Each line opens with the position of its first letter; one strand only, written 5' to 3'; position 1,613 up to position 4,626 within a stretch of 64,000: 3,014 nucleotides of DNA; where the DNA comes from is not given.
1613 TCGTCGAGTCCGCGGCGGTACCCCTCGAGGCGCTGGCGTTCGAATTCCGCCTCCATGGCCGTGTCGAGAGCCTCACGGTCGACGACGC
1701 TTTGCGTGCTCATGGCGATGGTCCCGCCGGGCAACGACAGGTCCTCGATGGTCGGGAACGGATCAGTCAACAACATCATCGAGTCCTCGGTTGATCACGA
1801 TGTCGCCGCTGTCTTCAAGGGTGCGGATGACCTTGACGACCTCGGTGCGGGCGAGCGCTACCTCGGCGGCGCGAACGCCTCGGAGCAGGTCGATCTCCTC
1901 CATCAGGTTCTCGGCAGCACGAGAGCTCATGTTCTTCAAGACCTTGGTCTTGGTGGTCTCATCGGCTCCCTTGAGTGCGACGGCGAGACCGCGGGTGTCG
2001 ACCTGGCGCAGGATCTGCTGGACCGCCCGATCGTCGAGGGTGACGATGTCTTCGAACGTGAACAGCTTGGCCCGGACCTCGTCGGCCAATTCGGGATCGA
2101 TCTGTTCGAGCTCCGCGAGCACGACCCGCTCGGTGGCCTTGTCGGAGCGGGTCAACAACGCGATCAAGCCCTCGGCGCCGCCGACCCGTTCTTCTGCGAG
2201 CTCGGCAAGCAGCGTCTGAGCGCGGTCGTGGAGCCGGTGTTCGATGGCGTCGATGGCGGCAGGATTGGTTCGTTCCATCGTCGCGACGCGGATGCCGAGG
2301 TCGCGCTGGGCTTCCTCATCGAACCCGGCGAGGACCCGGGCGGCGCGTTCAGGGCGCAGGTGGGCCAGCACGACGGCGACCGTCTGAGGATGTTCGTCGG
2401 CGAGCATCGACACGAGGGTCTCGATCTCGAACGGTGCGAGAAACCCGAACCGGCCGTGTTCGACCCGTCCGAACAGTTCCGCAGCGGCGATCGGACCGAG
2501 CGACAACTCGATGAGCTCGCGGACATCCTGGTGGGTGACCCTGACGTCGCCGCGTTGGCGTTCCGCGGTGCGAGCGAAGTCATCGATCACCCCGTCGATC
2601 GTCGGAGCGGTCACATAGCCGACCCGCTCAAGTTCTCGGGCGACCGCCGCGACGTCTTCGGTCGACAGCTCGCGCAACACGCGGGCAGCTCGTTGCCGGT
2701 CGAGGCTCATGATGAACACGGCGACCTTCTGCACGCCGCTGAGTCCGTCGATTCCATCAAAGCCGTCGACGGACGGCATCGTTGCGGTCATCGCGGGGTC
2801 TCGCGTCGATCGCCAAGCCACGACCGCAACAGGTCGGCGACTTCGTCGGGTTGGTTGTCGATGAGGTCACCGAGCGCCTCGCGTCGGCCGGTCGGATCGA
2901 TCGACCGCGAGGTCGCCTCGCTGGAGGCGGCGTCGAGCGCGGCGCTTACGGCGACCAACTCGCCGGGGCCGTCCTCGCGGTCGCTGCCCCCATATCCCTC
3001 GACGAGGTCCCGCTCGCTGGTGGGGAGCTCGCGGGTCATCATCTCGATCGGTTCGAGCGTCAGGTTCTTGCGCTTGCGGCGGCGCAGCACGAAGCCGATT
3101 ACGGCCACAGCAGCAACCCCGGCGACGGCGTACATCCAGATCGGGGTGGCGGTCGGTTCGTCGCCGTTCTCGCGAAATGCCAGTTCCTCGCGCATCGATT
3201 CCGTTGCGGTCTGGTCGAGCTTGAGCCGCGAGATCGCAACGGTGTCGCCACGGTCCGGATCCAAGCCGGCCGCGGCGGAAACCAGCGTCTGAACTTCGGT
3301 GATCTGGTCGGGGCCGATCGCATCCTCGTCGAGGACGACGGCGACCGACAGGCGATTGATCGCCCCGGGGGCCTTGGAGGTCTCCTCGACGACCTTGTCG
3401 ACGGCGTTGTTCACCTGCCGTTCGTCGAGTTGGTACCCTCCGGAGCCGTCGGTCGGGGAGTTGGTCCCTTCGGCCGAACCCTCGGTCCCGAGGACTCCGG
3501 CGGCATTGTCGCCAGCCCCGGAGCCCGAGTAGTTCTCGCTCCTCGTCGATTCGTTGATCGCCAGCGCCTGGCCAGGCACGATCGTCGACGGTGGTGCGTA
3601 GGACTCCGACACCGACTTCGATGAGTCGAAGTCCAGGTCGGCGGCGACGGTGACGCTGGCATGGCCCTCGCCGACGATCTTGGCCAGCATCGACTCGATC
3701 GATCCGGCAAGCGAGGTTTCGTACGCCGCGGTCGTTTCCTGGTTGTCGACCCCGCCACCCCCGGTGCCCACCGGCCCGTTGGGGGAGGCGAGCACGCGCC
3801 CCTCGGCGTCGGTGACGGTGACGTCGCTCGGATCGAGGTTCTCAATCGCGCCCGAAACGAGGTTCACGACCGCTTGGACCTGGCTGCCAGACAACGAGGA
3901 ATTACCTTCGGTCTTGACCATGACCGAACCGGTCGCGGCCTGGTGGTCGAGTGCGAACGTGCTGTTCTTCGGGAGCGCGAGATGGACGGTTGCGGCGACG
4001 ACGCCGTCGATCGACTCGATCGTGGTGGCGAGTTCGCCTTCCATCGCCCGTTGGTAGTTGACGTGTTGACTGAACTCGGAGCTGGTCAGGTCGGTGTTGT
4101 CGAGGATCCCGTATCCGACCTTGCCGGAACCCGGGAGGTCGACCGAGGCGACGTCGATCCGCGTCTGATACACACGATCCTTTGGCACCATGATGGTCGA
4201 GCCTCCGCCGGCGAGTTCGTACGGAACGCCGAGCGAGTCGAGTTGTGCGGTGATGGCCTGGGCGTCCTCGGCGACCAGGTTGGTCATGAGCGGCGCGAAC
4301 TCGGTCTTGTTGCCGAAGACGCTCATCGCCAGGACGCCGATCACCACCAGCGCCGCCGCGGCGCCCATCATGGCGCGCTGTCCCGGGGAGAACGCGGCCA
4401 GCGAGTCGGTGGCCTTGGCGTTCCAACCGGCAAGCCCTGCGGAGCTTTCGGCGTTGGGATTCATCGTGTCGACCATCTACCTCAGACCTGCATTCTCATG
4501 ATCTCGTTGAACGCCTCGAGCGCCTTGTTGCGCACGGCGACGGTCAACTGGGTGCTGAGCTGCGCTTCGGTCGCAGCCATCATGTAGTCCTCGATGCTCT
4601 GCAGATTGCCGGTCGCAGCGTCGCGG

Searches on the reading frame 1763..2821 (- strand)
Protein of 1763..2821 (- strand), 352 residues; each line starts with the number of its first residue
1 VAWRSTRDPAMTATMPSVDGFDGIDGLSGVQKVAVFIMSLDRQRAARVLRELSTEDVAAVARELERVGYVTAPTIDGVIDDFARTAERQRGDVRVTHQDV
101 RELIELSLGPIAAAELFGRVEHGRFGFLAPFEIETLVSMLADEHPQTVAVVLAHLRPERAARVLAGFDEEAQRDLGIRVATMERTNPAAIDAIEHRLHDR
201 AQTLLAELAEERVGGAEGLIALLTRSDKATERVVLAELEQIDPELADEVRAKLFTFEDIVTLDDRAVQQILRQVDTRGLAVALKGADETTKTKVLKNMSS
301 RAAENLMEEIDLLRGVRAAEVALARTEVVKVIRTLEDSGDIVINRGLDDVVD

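Call 30: search_protein_families(library=pfam, proteins=[window:1763-2821:-], max_evalue=0.00001)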
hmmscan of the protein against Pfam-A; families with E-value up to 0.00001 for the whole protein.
window:1763-2821:- (352 aa): 4 families
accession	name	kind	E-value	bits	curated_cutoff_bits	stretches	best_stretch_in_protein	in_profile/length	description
PF01706.21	FliG_C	-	1.8e-37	128.4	23.3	1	237-343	2-108/108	FliG C-terminal domain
PF14841.11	FliG_M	-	1.7e-27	95.8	25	1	135-205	3-73/76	FliG middle domain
PF14842.11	FliG_N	-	2.4e-26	92.8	25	1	27-123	2-98/104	FliG N-terminal domain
PF03448.22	MgtE_N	-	1e-08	36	25.9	0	260-314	11-65/102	MgtE intracellular N domain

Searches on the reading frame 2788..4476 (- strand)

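Call 30: search_protein_families(library=pfam, proteins=[window:2788-4476:-], max_evalue=0.00001)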
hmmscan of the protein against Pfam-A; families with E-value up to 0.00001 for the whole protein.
window:2788-4476:- (562 aa): 2 families
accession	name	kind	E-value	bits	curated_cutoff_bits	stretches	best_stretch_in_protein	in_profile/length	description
PF01514.23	YscJ_FliF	-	7.5e-58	195.8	24.4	1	56-230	2-178/179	Secretory protein of YscJ/FliF family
PF08345.17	YscJ_FliF_C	-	1.4e-32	113.6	23.8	1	264-418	1-145/147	Flagellar M-ring protein C-terminal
